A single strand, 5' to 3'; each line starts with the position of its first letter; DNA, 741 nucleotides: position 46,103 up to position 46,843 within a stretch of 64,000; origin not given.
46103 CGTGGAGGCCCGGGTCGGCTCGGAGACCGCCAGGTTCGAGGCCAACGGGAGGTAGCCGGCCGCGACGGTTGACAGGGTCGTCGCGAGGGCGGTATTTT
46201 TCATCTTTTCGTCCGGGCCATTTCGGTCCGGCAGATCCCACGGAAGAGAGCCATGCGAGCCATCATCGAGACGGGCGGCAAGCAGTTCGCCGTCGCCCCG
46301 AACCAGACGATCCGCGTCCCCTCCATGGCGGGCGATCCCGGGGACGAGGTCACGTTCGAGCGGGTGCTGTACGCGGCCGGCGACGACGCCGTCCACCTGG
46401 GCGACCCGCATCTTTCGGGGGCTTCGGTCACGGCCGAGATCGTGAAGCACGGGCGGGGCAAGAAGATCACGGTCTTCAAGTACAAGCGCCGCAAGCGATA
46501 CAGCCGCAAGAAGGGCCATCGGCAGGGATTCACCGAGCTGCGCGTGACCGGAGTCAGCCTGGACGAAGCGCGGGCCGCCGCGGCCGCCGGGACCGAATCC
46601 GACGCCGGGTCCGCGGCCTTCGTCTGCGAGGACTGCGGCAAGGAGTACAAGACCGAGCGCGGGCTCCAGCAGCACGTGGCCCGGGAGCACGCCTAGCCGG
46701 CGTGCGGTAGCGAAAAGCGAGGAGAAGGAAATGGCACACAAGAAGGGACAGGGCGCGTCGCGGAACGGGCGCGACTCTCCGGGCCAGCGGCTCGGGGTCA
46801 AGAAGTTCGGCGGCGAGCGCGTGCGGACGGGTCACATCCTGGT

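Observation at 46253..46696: Ribosomal protein bL21 carries a C-terminal classical C2H2 zinc-finger motif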

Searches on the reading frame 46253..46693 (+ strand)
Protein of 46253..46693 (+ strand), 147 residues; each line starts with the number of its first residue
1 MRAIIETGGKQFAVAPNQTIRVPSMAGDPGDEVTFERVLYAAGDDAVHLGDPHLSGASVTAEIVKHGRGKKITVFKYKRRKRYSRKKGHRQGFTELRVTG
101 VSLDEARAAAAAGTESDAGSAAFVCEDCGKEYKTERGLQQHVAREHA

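Call 4: search_protein_families(library=pfam, proteins=[window:46253-46693:+], max_evalue=10)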
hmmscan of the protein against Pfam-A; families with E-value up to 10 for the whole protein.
seq(147 aa): 7 families
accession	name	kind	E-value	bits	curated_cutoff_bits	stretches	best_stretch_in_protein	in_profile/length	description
PF00829.26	Ribosomal_L21p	-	2e-36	124.6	27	1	1-101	1-99/99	Ribosomal prokaryotic L21 protein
PF00096.32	zf-C2H2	-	0.00013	22.6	25.2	1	123-146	1-23/23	Zinc finger, C2H2 type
PF13894.12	zf-C2H2_4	-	0.00029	21.7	27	1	123-146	1-24/24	C2H2-type zinc finger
PF21816.3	Zap1_zf1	-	0.0017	18.5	27.2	1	127-146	7-26/27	Zap1, C2H2 zinc finger 1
PF12171.14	zf-C2H2_jaz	-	0.0058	17.2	22.6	1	123-142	2-21/27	Zinc-finger double-stranded RNA-binding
PF18387.7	zf_C2H2_ZHX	-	0.019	15.1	27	1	122-147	4-29/53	Zinc-fingers and homeoboxes C2H2 finger domain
PF23612.1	zf-C2H2_ZN142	-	0.087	13.2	27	1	123-146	1-24/27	ZN142 C2H2 zinc finger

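Call 5: search_protein_families(library=ncbifam, proteins=[window:46253-46693:+], max_evalue=10)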
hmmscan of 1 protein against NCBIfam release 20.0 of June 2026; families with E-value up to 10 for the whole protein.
seq(147 aa): 3 families
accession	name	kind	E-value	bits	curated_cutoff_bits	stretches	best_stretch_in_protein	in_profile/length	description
TIGR00061.1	L21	equivalog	2.6e-31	108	43.7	1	3-101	2-100/101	50S ribosomal protein L21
NF008916.0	PRK12278.1-4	equivalog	3.4e-26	92.5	193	1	1-116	1-116/223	50S ribosomal protein L21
NF008915.0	PRK12278.1-1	equivalog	2.6e-22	79.8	281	1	1-121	1-124/216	50S ribosomal protein L21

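Call 6: search_solved_structures(query=window:46253-46693:+, max_evalue=10, show_alignments=2)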
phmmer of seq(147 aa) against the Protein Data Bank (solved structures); distinct sequences matched with E-value up to 10: 119 (the best 60 are shown).
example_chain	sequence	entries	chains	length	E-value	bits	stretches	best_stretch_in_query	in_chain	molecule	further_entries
8uu4_T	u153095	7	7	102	1.6e-28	102.8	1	1-101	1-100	Large ribosomal subunit protein bL21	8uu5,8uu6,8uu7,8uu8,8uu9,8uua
7nhn_U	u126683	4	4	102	1.6e-28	102.8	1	1-101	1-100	50S ribosomal protein L21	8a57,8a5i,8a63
4wce_O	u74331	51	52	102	2.7e-27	98.8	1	1-100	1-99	50S ribosomal protein L21 | Large ribosomal subunit protein bL21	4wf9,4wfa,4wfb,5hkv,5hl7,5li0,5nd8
6wqn_D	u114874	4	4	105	3e-27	98.6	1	1-100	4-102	50S ribosomal protein L21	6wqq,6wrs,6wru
5t7v_L4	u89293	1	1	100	4e-27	98.2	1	1-98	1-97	50S ribosomal protein L21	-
9tz5_h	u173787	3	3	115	5.5e-27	97.8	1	1-108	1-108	Large ribosomal subunit protein bL21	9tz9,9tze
3j3v_R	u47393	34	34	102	2.6e-26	95.6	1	1-99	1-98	50S ribosomal protein L21 | 50S ribosomal protein bL21 | Large ribosomal subunit protein bL21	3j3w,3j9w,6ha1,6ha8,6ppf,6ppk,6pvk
24yw_R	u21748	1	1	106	5.9e-26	94.5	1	1-102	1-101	Large ribosomal subunit protein bL21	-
5njt_k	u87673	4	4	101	6.7e-26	94.3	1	3-99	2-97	50S ribosomal protein L21 | Large ribosomal subunit protein bL21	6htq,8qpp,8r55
6v39_Q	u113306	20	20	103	7.3e-26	94.2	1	1-102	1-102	50S ribosomal protein L21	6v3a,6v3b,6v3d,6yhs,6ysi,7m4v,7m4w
7sae_R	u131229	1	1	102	1.4e-25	93.2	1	1-99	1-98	50S ribosomal protein L21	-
9hig_q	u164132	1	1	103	3.4e-25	92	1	1-102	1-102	Large ribosomal subunit protein bL21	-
10qm_Z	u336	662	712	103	4.1e-24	88.5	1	1-102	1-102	Ribosomal protein L21 | Large ribosomal subunit protein bL21 | 50S ribosomal protein L21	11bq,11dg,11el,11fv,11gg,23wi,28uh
6spd_R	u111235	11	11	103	4.6e-24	88.3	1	1-102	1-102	50S ribosomal protein L21 | Large ribosomal subunit protein bL21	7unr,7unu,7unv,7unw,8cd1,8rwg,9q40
6spb_R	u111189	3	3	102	5.9e-24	88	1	1-101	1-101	50S ribosomal protein L21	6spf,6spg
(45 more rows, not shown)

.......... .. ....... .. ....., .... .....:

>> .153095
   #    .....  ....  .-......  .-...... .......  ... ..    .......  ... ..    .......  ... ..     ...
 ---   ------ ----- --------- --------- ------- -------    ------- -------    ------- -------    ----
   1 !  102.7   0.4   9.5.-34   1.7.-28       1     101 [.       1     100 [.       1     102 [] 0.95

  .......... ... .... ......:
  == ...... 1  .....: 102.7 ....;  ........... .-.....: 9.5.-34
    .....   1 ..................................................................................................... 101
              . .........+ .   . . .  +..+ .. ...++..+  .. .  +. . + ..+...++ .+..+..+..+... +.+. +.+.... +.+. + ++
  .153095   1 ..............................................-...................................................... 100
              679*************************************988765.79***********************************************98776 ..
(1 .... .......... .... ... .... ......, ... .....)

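Call 7: find_homologous_proteins(query=window:46253-46693:+, max_evalue=1e-10)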
Query seq(147 aa) (147 aa): 1601 proteins with E <= 1e-10 among 1761 candidates; the best 120 are listed.
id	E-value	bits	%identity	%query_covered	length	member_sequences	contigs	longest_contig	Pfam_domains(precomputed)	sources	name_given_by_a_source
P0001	2.8e-90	317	99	100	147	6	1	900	PF00829.27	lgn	-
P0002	1.3e-78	280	88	100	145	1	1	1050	PF00829.27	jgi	jgi:large subunit ribosomal protein L21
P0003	1.3e-77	276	86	100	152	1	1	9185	PF00829.27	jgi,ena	-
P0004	3.0e-77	275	86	100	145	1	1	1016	PF00829.27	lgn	-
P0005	1.1e-71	257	82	100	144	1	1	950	PF00829.27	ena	-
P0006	1.2e-70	254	80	100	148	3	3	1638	PF00829.27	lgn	-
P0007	1.8e-70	253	80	99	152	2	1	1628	PF00829.27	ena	-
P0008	5.7e-70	252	81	100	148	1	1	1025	PF00829.27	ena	-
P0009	7.8e-70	251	79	99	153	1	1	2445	PF00829.27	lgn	-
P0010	1.2e-69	251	79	100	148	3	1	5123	PF00829.27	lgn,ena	-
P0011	1.4e-69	250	79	100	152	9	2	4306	PF00829.27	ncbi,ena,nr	ncbi:MAG TPA: 50S ribosomal protein L21 [Gemmatimonadota bacterium]|nr:50S ribosomal protein L21 [Ge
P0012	1.4e-69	250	79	100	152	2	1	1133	PF00829.27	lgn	-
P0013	1.6e-69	250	79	100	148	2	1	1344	PF00829.27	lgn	-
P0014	2.4e-69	250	79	99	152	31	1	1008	PF00829.27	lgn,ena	-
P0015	4.9e-69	249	79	99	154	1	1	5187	PF00829.27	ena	-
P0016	5.9e-69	248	82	99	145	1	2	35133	PF00829.27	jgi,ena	jgi:large subunit ribosomal protein L21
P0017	1.8e-68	247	76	100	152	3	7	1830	PF00829.27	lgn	-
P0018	1.9e-68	247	78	99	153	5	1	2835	PF00829.27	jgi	jgi:large subunit ribosomal protein L21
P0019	2.8e-68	246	78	99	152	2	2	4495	PF00829.27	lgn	-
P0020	3.7e-68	246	77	100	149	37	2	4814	PF00829.27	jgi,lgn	jgi:large subunit ribosomal protein L21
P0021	4.3e-68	246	78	99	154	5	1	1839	PF00829.27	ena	-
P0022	4.5e-68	246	79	100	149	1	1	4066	PF00829.27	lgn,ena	-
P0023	5.5e-68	245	77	99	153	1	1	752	PF00829.27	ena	-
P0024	5.7e-68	245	78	99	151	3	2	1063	PF00829.27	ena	-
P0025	6.6e-68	245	81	100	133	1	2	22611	PF00829.27,PF00096.33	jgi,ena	-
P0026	7.7e-68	245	78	99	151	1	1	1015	PF00829.27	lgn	-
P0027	9.9e-68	244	76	100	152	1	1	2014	PF00829.27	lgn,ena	-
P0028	1.3e-67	244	75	100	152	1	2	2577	PF00829.27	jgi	jgi:large subunit ribosomal protein L21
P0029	1.8e-67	244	77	100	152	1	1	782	PF00829.27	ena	-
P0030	2.8e-67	243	75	100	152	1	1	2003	PF00829.27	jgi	jgi:large subunit ribosomal protein L21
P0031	5.8e-67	242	75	100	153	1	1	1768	PF00829.27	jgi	jgi:large subunit ribosomal protein L21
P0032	6.2e-67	242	77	100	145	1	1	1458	PF00829.27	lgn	-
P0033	6.8e-67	242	74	100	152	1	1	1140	PF00829.27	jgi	jgi:large subunit ribosomal protein L21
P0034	7.1e-67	242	76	100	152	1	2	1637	PF00829.27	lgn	-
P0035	9.4e-67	241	79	99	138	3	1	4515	PF00829.27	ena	-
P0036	1.6e-66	240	81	100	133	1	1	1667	PF00829.27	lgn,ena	-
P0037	2.3e-66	240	74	100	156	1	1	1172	PF00829.27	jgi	jgi:large subunit ribosomal protein L21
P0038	3.2e-66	240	74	100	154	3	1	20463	PF00829.27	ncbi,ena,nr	ncbi:MAG TPA: 50S ribosomal protein L21 [Gemmatimonadota bacterium]|nr:50S ribosomal protein L21 [Ge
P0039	4.1e-66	239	75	100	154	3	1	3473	PF00829.27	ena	-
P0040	5.2e-66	239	77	100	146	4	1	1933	PF00829.27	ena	-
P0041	1.7e-64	234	78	100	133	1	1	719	PF00829.27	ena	-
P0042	7.2e-64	232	77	99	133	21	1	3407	PF00829.27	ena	-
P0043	5.3e-63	229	78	99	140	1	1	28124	PF00829.27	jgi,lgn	jgi:large subunit ribosomal protein L21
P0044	7.6e-61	222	71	99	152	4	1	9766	PF00829.27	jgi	jgi:large subunit ribosomal protein L21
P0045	9.4e-61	222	70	97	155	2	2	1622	PF00829.27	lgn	-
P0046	1.2e-60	221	69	100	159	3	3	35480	PF00829.27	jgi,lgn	-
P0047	5.6e-59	216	70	99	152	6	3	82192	PF00829.27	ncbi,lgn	ncbi:hypothetical protein BH18GEM1_BH18GEM1_02520 [soil metagenome]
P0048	1.1e-58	215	70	99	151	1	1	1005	PF00829.27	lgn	-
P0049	1.6e-58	215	70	99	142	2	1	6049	PF00829.27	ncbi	-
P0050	1.1e-57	212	70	99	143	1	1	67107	PF00829.27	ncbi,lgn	-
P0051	3.9e-57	210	67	99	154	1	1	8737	PF00829.27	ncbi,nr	ncbi:MAG: 50S ribosomal protein L21 [Gemmatimonadetes bacterium]|nr:50S ribosomal protein L21 [Gemma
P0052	3.9e-57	210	68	99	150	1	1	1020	PF00829.27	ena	-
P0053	4.5e-57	210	68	99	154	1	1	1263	PF00829.27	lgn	-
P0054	9.4e-57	209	66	99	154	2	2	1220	PF00829.27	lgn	-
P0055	2.5e-56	207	66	99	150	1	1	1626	PF00829.27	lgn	-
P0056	5.3e-56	206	71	99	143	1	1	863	PF00829.27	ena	-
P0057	6.9e-56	206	65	99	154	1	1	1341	PF00829.27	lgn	-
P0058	7.1e-56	206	65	99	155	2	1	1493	PF00829.27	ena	-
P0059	8.9e-56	206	65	99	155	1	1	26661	PF00829.27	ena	-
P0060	1.7e-55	205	64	100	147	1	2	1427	PF00829.27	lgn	-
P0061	3.4e-55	204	65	99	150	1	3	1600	PF00829.27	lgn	-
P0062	3.9e-55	204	64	99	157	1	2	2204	PF00829.27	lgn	-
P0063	6.5e-55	203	65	99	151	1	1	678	PF00829.27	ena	-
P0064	1.2e-54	202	65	99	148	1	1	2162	PF00829.27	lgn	-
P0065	1.5e-54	202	67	99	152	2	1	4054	PF00829.27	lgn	-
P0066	1.9e-54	201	63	100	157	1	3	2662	PF00829.27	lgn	-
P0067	2.5e-54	201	64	99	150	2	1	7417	PF00829.27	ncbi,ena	-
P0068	4.0e-54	200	64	99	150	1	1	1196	PF00829.27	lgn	-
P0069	4.1e-54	200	64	99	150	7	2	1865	PF00829.27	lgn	-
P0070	5.6e-54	200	61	99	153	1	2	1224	PF00829.27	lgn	-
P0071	5.9e-54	200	64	99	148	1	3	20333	PF00829.27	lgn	-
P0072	7.1e-54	200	64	99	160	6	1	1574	PF00829.27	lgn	-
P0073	1.0e-53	199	64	99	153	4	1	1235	PF00829.27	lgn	-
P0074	1.4e-53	199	64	99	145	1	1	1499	PF00829.27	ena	-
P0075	1.7e-53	198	67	100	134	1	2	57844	PF00829.27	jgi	jgi:large subunit ribosomal protein L21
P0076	1.8e-53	198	67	100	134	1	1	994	PF00829.27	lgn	-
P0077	2.2e-53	198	62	99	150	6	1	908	PF00829.27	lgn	-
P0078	2.3e-53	198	62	99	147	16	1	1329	PF00829.27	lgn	-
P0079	3.0e-53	198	65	99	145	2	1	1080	PF00829.27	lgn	-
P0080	4.2e-53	197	66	99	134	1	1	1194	PF00829.27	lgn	-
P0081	6.9e-53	196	63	99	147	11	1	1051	PF00829.27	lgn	-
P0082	9.5e-53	196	68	99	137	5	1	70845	PF00829.27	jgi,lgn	jgi:large subunit ribosomal protein L21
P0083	1.3e-52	195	65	99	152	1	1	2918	PF00829.27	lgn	-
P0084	1.3e-52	195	64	99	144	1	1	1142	PF00829.27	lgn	-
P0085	1.8e-52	195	63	99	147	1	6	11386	PF00829.27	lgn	-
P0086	3.5e-52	194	67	99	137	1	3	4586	PF00829.27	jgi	jgi:large subunit ribosomal protein L21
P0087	5.2e-52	193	68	99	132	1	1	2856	PF00829.27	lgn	-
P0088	5.7e-52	193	68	99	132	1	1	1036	PF00829.27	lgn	-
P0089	6.4e-52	193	61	99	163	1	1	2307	PF00829.27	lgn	-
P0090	7.6e-52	193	62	99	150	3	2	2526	PF00829.27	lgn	-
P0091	8.1e-52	193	64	99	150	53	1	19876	PF00829.27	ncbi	ncbi:MAG: 50S ribosomal protein L21 [Gemmatimonadota bacterium]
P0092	8.3e-52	193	63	100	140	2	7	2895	PF00829.27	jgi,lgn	jgi:large subunit ribosomal protein L21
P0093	1.3e-51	192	63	99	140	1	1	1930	PF00829.27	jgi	jgi:large subunit ribosomal protein L21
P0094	1.6e-51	192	62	99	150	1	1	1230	PF00829.27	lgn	-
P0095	2.1e-51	192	62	99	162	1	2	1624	PF00829.27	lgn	-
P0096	2.2e-51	191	65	99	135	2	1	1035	PF00829.27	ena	-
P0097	2.4e-51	191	66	99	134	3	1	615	PF00829.27,PF13912.13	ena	-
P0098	3.1e-51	191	65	99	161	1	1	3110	PF00829.27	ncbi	-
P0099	3.3e-51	191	67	99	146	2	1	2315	PF00829.27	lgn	-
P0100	5.7e-51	190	61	99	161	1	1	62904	PF00829.27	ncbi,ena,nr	ncbi:MAG: 50S ribosomal protein L21 [Gemmatimonadota bacterium]|nr:50S ribosomal protein L21 [Gemmat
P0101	1.3e-50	189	66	99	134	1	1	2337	PF00829.27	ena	-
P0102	1.4e-50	189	65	99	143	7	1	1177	PF00829.27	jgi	jgi:large subunit ribosomal protein L21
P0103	2.4e-50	188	62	99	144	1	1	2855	PF00829.27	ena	-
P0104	3.5e-50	188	65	99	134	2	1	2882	PF00829.27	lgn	-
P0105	3.9e-50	187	66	99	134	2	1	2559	PF00829.27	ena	-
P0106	3.0e-49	185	56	100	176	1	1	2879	PF00829.27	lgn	-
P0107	1.4e-48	182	59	99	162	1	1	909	PF00829.27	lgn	-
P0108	1.5e-48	182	63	100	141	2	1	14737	PF00829.27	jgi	jgi:large subunit ribosomal protein L21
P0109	6.6e-48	180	59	99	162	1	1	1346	PF00829.27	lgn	-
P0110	3.5e-47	178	72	84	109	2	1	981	PF00829.27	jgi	jgi:large subunit ribosomal protein L21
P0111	4.0e-47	178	79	70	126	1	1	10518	PF00829.27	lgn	-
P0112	5.5e-47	177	72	78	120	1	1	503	PF00829.27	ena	-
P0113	8.7e-47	177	56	100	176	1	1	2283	PF00829.27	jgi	jgi:large subunit ribosomal protein L21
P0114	2.2e-46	175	67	89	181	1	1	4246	PF00829.27,PF04909.21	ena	-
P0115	3.1e-46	175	75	72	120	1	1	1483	PF00829.27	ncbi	-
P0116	4.9e-46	174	78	71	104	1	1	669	PF00829.27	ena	-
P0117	3.8e-44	168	54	99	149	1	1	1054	PF00829.27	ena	-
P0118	5.0e-44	168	77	74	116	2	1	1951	PF00829.27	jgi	jgi:hypothetical protein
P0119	1.4e-42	163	68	80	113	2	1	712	PF00829.27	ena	-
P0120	9.6e-41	157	73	69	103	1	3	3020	PF00829.27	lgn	-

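Call 20: find_encoding_contigs(protein=P0111, flank=3000, max_places=3)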
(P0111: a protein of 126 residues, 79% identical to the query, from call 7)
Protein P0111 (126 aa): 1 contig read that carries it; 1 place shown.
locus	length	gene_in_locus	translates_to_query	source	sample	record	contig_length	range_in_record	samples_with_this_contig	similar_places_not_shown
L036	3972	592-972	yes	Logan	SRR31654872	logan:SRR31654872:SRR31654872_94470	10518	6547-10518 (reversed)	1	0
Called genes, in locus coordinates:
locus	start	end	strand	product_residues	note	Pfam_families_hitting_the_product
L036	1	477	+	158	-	?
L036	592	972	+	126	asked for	PF00829:Ribosomal_L21p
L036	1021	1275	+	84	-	PF01016:Ribosomal_L27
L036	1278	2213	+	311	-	PF00056:Ldh_1_N, PF03721:UDPG_MGDP_dh_N (faint), PF02866:Ldh_1_C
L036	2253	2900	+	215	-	PF01127:Sdh_cyt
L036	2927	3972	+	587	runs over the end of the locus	PF00890:FAD_binding_2, PF02910:Succ_DH_flav_C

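Call 21: find_encoding_contigs(protein=P0120, flank=3000, max_places=3)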
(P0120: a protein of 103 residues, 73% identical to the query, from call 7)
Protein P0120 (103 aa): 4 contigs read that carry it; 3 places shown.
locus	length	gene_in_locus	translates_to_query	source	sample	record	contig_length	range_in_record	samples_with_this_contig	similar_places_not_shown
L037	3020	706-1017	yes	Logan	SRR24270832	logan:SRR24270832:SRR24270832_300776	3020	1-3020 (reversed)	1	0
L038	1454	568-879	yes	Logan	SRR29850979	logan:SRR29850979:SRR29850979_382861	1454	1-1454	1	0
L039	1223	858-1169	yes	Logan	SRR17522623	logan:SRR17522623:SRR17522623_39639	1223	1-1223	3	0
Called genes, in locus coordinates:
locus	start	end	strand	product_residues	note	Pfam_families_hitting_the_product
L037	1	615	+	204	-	?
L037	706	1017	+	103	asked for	PF00829:Ribosomal_L21p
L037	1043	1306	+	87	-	PF01016:Ribosomal_L27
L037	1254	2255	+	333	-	PF00056:Ldh_1_N, PF03721:UDPG_MGDP_dh_N (faint), PF02866:Ldh_1_C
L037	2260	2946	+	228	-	PF01127:Sdh_cyt (weak)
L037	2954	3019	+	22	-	?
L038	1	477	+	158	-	?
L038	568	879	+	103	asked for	PF00829:Ribosomal_L21p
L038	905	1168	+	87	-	PF01016:Ribosomal_L27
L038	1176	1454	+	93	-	?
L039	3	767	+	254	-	?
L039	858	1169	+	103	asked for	PF00829:Ribosomal_L21p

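Call 31: predict_structure(alignment_id=A2)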
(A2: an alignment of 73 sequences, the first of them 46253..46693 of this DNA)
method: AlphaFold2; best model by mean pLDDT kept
length: 147 residues; sequences in the alignment: 73
mean_pLDDT: 79.2   pTM: 0.56
mean pLDDT of the five models: 79.2, 75.1, 74.6, 74.4, 68.0
residues with pLDDT >= 90: 36; 70-90: 87; 50-70: 10; < 50: 14
segments of 3 or more residues with pLDDT < 50: 107-120
pLDDT, mean of each block of 10 residues (from residue 1): 85 91 92 87 74 79 92 77 77 92 59 39 78 85 81
secondary structure, 60 per line:
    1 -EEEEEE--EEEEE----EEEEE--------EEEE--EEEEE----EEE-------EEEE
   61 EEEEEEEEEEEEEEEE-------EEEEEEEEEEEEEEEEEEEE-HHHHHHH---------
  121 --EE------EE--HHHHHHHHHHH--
elements in order: E2-7 E10-14 E19-23 E32-35 E38-42 E47-49 E57-76 E84-103 H105-111 H135-145

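Call 36: fold_search(model_id=the predicted structure, library=pdb)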
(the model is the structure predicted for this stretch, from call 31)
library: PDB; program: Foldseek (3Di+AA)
matches with E <= 10: 439; with E <= 0.001: 70
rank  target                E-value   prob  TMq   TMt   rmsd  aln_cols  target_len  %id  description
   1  8uu4_T                3.7e-11  1.00  0.62  0.89   2.0       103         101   47  Cryo-EM structure of the Listeria innocua 70S ribosome in complex with HPF (structure I-A) (released 2024-02-28)
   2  8rd8_Qb               7.4e-11  1.00  0.63  0.88   1.9       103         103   37  Cryo-EM structure of P. urativorans 70S ribosome in complex with hibernation factors Balon and RaiA (structure 1). (released 2024-02-21)
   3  9fy3_R                1.1e-10  1.00  0.62  0.88   2.2       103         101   48  Structure of CliM-stalled Bacillus subtilis 70S ribosome with tRNA-Tyr in the A-site (released 2026-01-14)
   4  7nhn_U                1.4e-10  1.00  0.62  0.89   1.9       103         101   47  VgaL, an antibiotic resistance ABCF, in complex with 70S ribosome from Listeria monocytogenes (released 2021-05-05)
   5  9h91_R                2.8e-10  1.00  0.63  0.88   2.1       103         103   42  Cryo-EM structure of the Vibrio natrigens 50S ribosomal subunit in complex with the proline-rich antimicrobial peptide (released 2025-05-21)
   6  6spb_R                2.9e-10  1.00  0.63  0.89   1.9       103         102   42  Pseudomonas aeruginosa 50s ribosome from a clinical isolate with a mutation in uL6 (released 2019-10-16)
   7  4wce_O                3.3e-10  1.00  0.61  0.85   2.3       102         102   52  The crystal structure of the large ribosomal subunit of Staphylococcus aureus (released 2015-10-21)
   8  8cam_q                4.0e-10  1.00  0.62  0.89   1.9       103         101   39  Evernimicin bound to the 50S subunit (released 2023-07-26)
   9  6v39_Q                4.0e-10  1.00  0.62  0.87   2.1       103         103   42  Cryo-EM structure of the Acinetobacter baumannii Ribosome: 70S with P-site tRNA (released 2020-02-05)
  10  7jil_R                5.3e-10  1.00  0.63  0.87   2.0       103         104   39  70S ribosome Flavobacterium johnsoniae (released 2020-12-02)
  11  4wfa_O                6.2e-10  1.00  0.62  0.88   2.0       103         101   50  The crystal structure of the large ribosomal subunit of Staphylococcus aureus in complex with linezolid (released 2015-10-21)
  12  6yef_U                7.7e-10  1.00  0.60  0.86   2.4       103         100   48  70S initiation complex with assigned rRNA modifications from Staphylococcus aureus (released 2021-01-27)
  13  7nhk_U                1.3e-09  1.00  0.63  0.89   2.0       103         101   35  LsaA, an antibiotic resistance ABCF, in complex with 70S ribosome from Enterococcus faecalis (released 2021-05-05)
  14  4v8g_BV               1.3e-09  1.00  0.62  0.89   2.0       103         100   42  Crystal structure of RMF bound to the 70S ribosome. (released 2014-07-09)
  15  6o8z_S                1.3e-09  1.00  0.60  0.85   2.5       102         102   38  Cryo-EM image reconstruction of the 70S Ribosome Enterococcus faecalis Class04 (released 2020-09-16)
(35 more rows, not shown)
